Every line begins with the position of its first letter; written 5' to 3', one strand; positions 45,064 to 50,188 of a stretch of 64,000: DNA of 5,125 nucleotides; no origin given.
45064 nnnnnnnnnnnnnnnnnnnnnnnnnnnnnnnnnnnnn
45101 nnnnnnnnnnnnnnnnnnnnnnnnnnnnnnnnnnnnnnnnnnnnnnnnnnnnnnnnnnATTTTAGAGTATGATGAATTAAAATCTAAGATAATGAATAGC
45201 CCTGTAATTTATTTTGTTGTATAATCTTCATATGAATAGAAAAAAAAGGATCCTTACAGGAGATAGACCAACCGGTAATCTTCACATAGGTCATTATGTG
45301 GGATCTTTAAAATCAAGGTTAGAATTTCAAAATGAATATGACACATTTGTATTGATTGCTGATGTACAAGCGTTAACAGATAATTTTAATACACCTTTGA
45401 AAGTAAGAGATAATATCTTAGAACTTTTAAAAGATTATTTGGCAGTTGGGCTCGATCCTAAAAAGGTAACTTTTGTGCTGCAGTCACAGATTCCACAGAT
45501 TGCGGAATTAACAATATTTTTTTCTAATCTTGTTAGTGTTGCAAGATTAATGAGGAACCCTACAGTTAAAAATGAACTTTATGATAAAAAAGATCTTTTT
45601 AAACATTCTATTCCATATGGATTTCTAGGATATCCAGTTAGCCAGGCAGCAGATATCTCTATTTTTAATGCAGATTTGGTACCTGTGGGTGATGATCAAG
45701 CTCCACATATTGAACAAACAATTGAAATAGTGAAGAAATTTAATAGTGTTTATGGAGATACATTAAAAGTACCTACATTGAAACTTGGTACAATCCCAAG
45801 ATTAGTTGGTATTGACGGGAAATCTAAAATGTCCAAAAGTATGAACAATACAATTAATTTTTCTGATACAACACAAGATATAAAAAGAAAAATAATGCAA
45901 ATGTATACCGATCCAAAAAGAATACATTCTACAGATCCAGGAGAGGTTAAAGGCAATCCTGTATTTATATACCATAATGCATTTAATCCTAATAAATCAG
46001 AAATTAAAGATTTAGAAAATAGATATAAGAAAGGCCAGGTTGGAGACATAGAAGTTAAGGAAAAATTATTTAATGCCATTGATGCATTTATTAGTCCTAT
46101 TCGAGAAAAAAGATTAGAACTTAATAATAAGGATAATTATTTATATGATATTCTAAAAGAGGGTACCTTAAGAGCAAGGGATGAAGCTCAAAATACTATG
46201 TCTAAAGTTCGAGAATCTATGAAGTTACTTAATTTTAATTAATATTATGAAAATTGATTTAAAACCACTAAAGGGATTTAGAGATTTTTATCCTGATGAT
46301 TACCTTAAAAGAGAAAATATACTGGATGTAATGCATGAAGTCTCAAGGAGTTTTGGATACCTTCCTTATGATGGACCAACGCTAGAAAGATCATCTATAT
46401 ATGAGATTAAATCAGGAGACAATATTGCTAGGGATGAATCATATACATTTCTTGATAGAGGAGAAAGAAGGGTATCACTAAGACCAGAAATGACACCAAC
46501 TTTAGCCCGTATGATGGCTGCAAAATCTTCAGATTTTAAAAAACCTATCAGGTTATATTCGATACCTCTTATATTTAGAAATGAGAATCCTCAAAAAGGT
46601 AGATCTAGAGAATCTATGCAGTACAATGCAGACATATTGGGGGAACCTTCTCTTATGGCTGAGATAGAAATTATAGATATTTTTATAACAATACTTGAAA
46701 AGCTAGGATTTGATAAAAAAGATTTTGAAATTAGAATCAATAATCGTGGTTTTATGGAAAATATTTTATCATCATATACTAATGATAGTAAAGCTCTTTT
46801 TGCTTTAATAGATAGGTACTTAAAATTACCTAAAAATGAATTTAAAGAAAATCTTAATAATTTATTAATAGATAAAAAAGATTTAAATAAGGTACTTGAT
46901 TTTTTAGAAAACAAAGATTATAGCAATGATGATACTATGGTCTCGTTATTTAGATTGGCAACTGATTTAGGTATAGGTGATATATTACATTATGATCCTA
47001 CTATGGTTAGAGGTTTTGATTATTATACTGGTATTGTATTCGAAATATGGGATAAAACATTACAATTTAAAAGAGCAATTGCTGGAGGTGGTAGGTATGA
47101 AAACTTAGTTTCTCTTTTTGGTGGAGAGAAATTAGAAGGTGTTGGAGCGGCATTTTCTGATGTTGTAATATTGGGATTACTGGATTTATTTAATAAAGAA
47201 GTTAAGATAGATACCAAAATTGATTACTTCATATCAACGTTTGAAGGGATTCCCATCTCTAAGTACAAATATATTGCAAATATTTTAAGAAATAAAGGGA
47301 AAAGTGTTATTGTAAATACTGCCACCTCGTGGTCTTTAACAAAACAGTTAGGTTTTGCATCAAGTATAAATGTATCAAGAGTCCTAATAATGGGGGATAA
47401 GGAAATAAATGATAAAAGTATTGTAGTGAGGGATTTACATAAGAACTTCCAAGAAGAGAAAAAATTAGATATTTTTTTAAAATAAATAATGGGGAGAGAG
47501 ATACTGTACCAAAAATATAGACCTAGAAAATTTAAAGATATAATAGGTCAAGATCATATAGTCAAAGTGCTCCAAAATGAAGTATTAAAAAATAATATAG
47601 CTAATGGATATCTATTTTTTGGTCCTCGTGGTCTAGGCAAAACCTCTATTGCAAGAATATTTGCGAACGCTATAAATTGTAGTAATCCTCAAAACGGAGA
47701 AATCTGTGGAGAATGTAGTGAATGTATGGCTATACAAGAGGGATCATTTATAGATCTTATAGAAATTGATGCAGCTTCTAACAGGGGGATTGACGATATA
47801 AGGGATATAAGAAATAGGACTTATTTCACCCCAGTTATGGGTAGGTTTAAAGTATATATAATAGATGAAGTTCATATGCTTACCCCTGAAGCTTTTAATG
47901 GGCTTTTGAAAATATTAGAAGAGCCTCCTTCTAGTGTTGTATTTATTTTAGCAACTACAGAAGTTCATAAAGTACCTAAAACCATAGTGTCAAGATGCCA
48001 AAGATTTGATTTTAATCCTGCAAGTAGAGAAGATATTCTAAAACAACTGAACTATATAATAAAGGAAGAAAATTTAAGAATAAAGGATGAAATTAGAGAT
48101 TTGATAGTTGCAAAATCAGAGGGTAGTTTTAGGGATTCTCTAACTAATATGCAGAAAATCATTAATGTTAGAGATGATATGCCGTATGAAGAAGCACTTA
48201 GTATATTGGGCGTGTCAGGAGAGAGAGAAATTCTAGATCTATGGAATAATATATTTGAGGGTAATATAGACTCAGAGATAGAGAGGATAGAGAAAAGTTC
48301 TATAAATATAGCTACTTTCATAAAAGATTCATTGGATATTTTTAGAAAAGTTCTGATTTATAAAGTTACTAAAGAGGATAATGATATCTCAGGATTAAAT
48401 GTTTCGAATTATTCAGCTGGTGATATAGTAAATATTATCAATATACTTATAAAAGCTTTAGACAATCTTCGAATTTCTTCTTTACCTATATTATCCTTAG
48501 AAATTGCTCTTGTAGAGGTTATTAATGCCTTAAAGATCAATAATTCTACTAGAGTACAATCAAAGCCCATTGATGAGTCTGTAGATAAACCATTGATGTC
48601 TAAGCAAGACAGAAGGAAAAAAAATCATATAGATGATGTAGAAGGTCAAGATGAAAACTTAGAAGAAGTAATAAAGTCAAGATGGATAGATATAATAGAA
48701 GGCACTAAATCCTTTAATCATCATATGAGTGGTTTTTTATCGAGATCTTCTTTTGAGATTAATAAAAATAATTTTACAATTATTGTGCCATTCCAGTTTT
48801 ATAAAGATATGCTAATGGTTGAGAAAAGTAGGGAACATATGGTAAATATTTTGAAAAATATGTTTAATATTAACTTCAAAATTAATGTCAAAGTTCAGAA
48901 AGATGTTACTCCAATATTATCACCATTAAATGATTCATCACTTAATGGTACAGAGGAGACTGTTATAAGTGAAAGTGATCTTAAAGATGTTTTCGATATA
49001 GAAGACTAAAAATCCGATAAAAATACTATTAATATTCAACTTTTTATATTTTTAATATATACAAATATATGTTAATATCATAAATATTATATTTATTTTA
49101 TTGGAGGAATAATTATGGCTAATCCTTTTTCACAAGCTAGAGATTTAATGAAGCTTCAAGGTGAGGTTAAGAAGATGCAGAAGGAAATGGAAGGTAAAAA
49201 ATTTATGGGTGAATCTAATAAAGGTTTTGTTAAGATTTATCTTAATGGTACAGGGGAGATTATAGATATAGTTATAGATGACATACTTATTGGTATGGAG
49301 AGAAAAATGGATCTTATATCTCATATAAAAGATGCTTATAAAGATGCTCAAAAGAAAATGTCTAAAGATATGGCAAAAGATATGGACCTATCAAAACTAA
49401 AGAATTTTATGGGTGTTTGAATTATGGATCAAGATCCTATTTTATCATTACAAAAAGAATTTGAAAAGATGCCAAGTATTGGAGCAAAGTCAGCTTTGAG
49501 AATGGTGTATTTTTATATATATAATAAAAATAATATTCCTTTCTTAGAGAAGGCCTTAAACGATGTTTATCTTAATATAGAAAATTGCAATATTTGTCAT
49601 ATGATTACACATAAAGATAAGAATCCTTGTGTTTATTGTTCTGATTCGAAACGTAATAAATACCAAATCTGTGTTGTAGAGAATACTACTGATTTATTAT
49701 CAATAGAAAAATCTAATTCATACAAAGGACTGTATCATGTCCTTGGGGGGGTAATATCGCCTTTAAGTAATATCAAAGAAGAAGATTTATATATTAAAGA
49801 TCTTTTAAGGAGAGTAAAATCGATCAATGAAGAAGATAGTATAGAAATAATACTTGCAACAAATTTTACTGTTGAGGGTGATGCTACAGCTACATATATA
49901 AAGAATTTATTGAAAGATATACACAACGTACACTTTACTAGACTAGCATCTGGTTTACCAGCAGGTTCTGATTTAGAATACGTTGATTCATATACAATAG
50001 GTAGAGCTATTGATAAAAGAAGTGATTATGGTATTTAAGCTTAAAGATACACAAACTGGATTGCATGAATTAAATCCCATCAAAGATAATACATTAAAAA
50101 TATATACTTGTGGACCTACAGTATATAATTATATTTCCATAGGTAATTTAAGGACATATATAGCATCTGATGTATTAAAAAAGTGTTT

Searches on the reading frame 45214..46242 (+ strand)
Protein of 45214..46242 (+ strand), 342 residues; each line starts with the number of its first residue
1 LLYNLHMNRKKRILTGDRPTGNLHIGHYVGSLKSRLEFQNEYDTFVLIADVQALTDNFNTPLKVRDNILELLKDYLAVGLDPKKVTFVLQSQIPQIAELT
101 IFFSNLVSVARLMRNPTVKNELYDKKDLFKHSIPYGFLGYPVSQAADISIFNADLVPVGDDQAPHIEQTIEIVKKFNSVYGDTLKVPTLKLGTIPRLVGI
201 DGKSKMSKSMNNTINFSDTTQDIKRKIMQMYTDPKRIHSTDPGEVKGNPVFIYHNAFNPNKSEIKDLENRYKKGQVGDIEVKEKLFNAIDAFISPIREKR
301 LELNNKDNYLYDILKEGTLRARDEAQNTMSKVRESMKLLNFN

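Call 10: search_protein_families(library=pfam, proteins=[window:45214-46242:+], max_evalue=0.001)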
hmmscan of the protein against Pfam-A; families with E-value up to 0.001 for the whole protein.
window:45214-46242:+ (342 aa): 1 family
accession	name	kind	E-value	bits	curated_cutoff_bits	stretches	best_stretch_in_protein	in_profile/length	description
PF00579.31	tRNA-synt_1b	-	4.4e-64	217.1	21.1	1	8-292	3-290/292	tRNA synthetases class I (W and Y)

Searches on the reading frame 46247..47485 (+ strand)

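Call 10: search_protein_families(library=pfam, proteins=[window:46247-47485:+], max_evalue=0.001)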
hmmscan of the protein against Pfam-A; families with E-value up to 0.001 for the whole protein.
window:46247-47485:+ (412 aa): 4 families
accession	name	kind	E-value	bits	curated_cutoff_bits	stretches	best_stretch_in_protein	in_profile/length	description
PF13393.11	tRNA-synt_His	-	6.7e-41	140.9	25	1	10-303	1-303/308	Histidyl-tRNA synthetase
PF00587.30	tRNA-synt_2b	-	2.3e-08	34.7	29.3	1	66-291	1-145/179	tRNA synthetase class II core domain (G, H, P, S and T)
PF01409.25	tRNA-synt_2d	-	0.00021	21.3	19.8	1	58-155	58-156/246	tRNA synthetases class II core domain (F)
PF03129.25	HGTP_anticodon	-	0.00064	20.3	21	0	340-408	18-85/94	Anticodon binding domain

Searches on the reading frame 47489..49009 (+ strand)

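Call 10: search_protein_families(library=pfam, proteins=[window:47489-49009:+], max_evalue=0.001)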
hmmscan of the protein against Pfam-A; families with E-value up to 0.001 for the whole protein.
window:47489-49009:+ (506 aa): 6 families
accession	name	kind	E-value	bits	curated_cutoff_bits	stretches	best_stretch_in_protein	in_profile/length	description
PF13177.12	DNA_pol3_delta2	-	2.1e-45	155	27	1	20-177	1-159/161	DNA polymerase III, delta subunit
PF00004.35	AAA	-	6.3e-12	46.5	21.2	1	42-173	2-126/131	ATPase family associated with various cellular activities (AAA)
PF12169.13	DNA_pol3_gamma3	-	1.4e-07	31.8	24.4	1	235-349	5-132/143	DNA polymerase III subunits gamma and tau domain III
PF05496.18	RuvB_N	-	8.3e-07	29.3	27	1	11-64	2-59/159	Holliday junction DNA helicase RuvB P-loop domain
PF07728.20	AAA_5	-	2e-05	25.1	22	0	42-145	3-92/139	AAA domain (dynein-related subfamily)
PF13401.12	AAA_22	-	8.1e-05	23.4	27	1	42-157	9-123/130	AAA domain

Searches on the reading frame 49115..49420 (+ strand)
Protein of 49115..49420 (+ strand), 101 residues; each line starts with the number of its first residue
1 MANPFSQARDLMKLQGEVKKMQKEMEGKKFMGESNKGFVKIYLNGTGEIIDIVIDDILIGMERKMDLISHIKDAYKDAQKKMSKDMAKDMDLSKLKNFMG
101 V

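Call 10: search_protein_families(library=pfam, proteins=[window:49115-49420:+], max_evalue=0.001)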
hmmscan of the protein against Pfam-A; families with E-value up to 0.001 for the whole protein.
window:49115-49420:+ (101 aa): 1 family
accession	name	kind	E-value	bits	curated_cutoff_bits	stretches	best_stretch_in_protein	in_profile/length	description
PF02575.21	YbaB_DNA_bd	-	1.3e-14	54.6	25.5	1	11-90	4-83/91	YbaB/EbfC DNA-binding family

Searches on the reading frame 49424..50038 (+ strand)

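Call 11: search_protein_families(library=pfam, proteins=[window:49424-50038:+], max_evalue=0.001)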
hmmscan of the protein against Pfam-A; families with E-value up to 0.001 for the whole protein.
window:49424-50038:+ (204 aa): 4 families
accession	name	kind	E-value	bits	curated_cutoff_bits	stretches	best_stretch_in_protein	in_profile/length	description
PF13662.12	Toprim_4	-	4.1e-22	78.6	25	1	81-175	2-85/85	Toprim domain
PF01751.28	Toprim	-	1.8e-11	44.5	23.1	1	81-173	1-95/96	Toprim domain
PF21175.2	RecR_C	-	7.6e-08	32.1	22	1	177-199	1-23/24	RecR, C-terminal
PF21176.3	RecR_HhH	-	4.2e-05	23.7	27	1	9-32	4-27/45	RecR, helix-hairpin-helix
